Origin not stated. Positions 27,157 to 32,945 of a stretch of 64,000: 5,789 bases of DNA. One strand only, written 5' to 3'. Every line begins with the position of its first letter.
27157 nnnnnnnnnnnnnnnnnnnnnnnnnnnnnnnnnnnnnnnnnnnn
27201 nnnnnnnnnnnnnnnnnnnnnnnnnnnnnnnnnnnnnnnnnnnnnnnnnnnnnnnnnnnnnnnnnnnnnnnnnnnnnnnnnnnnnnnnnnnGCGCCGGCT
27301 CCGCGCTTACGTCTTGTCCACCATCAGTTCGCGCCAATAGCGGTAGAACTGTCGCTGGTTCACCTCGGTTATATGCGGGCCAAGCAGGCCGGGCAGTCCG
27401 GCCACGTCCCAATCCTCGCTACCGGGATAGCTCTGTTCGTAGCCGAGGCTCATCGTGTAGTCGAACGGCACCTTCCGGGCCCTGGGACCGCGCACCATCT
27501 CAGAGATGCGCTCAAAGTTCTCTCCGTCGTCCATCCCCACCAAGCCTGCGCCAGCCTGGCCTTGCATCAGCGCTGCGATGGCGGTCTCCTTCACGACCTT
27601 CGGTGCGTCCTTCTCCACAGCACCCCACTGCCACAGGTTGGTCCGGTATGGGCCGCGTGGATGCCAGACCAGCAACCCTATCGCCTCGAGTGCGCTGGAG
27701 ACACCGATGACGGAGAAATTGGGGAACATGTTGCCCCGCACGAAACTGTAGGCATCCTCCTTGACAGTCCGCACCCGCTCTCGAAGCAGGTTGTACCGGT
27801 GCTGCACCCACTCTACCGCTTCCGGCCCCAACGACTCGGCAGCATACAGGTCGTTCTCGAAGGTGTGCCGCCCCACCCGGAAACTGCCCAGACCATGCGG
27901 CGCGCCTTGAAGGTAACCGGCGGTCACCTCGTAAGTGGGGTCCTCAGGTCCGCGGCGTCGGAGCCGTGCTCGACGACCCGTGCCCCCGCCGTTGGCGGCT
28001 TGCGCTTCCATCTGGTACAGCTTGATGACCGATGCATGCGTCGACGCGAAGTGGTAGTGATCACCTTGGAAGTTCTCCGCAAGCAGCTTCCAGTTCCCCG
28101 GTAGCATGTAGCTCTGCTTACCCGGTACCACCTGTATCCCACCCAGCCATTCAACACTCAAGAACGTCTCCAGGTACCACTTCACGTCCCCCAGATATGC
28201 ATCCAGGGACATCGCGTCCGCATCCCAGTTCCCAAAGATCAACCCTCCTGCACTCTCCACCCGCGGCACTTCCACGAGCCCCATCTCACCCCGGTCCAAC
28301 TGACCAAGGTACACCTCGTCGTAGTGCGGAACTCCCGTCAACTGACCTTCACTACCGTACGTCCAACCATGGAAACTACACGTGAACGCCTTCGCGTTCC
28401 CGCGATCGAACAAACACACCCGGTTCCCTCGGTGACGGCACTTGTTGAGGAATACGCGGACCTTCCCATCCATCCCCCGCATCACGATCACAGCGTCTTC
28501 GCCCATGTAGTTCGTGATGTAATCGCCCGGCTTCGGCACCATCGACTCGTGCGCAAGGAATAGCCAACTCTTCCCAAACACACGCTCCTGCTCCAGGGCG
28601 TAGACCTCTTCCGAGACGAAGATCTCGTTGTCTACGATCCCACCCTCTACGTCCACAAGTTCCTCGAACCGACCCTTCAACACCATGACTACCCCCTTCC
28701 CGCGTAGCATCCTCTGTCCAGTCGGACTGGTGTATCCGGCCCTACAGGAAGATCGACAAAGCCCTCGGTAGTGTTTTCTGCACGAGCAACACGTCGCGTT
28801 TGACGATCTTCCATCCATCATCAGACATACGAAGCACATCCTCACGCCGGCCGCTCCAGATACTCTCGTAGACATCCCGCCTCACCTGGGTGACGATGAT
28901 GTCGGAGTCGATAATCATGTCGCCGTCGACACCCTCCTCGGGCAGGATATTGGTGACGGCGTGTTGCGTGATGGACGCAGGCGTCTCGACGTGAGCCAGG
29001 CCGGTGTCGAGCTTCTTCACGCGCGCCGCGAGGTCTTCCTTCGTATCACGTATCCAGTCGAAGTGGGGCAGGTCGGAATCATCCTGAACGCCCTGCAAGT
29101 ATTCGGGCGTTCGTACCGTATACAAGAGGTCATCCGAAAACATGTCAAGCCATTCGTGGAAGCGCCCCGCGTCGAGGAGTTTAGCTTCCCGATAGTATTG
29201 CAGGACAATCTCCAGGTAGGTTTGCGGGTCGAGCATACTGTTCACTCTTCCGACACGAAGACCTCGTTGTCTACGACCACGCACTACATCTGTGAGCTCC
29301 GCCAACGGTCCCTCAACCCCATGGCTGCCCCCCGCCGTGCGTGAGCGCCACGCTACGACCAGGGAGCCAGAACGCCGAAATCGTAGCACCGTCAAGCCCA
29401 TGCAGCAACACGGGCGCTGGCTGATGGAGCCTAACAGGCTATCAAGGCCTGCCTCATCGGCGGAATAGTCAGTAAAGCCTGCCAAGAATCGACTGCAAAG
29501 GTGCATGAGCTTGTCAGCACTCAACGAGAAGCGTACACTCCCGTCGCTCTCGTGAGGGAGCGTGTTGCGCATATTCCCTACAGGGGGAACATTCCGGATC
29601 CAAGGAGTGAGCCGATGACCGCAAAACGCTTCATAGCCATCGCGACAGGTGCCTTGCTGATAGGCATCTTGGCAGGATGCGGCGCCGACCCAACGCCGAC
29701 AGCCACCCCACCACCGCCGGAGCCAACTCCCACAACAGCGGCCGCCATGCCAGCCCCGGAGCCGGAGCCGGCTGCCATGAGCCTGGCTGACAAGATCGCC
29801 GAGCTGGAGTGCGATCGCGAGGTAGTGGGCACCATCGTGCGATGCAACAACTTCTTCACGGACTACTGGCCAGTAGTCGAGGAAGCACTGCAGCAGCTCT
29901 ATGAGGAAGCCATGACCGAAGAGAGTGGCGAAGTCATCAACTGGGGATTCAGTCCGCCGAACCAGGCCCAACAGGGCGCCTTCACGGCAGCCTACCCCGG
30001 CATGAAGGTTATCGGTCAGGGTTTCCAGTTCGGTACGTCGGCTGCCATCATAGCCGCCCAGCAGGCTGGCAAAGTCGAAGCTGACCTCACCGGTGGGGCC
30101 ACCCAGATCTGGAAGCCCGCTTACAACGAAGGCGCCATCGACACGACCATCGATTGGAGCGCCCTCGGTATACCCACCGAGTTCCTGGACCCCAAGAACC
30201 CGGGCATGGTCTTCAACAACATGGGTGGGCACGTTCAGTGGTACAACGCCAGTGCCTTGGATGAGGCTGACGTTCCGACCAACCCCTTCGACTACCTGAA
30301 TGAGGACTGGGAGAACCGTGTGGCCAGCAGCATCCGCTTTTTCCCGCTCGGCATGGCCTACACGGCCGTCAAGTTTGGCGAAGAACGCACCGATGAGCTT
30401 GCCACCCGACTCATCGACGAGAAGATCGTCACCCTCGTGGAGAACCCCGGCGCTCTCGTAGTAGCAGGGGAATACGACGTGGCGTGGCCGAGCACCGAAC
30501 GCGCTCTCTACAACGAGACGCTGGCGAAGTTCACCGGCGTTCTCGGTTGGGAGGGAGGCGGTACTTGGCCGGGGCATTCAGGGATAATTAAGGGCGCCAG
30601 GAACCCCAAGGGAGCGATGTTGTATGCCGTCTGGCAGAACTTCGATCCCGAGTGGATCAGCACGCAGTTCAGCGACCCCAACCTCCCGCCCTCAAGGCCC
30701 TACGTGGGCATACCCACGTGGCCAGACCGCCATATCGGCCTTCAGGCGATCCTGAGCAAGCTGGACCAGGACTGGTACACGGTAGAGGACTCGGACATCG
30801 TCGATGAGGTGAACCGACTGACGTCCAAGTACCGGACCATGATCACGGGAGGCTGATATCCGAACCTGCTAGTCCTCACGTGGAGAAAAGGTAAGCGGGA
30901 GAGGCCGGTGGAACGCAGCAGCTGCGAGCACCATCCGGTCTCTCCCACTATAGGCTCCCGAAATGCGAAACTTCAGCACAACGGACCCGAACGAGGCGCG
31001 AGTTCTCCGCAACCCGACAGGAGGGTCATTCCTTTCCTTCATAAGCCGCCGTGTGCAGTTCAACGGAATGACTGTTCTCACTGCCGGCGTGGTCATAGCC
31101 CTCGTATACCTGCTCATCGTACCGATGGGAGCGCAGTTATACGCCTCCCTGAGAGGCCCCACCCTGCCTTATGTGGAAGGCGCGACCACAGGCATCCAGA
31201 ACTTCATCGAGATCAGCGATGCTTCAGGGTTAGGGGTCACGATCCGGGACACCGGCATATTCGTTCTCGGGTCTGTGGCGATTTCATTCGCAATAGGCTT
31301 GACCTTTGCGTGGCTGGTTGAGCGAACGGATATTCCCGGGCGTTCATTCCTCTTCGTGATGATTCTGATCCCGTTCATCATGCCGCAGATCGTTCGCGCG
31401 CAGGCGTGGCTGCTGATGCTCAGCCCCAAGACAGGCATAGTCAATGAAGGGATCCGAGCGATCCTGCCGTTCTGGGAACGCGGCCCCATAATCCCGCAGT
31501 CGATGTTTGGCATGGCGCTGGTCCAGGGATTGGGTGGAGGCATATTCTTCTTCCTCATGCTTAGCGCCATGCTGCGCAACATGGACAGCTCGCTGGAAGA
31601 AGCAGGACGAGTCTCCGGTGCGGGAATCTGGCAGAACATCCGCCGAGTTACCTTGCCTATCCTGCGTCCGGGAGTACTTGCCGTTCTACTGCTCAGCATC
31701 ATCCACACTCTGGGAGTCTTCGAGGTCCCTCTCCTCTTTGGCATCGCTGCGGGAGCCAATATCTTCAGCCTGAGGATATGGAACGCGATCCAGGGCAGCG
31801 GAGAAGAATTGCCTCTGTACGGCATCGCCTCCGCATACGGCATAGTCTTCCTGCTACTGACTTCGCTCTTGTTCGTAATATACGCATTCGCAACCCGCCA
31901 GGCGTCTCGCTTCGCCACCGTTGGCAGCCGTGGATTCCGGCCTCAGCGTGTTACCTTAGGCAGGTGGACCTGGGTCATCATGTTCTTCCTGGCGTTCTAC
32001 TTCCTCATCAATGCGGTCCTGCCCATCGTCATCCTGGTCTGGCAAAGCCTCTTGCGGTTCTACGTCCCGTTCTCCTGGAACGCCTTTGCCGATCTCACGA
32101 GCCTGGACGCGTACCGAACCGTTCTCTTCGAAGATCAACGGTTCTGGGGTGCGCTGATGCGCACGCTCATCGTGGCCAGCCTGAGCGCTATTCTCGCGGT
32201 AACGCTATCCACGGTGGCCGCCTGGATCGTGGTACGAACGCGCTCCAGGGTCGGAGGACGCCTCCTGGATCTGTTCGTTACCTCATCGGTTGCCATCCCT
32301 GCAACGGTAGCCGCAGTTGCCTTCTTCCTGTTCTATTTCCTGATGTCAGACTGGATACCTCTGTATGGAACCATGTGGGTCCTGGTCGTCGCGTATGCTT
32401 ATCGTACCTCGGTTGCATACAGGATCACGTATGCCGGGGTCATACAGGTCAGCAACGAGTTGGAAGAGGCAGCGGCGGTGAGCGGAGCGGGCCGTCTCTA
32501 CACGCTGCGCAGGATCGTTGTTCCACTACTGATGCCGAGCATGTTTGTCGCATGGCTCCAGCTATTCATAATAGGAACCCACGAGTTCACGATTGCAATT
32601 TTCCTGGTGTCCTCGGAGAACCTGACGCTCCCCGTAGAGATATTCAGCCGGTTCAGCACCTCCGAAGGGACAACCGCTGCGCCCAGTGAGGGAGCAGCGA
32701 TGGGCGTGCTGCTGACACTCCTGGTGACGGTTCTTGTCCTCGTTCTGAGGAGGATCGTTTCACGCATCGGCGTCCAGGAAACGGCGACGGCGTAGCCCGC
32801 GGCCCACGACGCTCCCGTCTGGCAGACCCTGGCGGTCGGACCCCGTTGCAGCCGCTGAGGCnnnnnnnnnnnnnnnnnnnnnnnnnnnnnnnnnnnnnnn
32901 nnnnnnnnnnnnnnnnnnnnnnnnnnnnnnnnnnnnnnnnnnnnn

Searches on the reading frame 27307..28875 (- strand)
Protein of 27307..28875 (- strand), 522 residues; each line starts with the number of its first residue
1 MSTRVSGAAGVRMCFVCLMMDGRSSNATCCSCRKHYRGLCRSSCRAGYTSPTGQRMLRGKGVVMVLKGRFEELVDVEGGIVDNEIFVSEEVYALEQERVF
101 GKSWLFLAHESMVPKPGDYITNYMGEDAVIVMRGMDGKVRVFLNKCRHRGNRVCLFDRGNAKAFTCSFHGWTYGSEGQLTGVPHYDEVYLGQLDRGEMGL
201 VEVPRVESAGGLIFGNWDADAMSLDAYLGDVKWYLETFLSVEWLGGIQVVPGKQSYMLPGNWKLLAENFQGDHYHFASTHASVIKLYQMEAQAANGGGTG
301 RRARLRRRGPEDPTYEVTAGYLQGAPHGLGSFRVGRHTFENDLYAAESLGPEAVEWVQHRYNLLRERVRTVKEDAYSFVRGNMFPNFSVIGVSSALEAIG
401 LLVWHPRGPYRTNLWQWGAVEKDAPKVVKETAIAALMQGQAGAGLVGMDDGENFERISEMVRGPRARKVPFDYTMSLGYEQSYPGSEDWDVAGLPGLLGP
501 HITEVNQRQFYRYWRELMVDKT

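Call 35: search_protein_families(library=pfam, proteins=[window:27307-28875:-], max_evalue=0.00001)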
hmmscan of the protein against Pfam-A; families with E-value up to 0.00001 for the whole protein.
window:27307-28875:- (522 aa): 2 families
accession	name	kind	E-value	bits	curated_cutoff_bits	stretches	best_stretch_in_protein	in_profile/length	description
PF00355.32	Rieske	-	3.4e-16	59.4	20.3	1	103-187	1-83/88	Rieske [2Fe-2S] domain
PF00848.25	Ring_hydroxyl_A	-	1.1e-14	55.2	24.9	1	253-518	9-206/208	Ring hydroxylating alpha subunit (catalytic domain)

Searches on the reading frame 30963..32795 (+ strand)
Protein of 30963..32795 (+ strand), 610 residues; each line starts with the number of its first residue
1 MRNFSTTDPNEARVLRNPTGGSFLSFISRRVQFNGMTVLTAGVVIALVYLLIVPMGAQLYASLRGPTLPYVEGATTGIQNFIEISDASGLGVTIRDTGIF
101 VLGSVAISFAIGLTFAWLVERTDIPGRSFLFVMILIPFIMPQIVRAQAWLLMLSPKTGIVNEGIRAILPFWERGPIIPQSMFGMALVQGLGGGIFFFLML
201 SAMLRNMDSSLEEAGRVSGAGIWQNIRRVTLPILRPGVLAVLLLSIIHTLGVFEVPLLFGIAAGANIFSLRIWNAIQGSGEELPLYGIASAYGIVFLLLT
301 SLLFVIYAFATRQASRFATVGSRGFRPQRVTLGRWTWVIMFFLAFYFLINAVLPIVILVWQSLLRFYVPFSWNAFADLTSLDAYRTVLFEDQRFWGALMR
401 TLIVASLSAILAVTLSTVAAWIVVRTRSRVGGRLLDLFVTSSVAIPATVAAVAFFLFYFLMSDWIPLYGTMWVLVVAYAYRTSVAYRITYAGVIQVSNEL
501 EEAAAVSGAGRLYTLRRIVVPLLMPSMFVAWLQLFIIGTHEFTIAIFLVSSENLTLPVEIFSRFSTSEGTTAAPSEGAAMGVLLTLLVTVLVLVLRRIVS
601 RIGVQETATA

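Call 35: search_protein_families(library=pfam, proteins=[window:30963-32795:+], max_evalue=0.00001)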
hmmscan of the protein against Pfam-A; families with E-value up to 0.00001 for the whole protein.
window:30963-32795:+ (610 aa): 1 family
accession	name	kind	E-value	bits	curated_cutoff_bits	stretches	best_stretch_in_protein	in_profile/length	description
PF00528.27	BPD_transp_1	-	7e-20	72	26.4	2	414-601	3-180/184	Binding-protein-dependent transport system inner membrane component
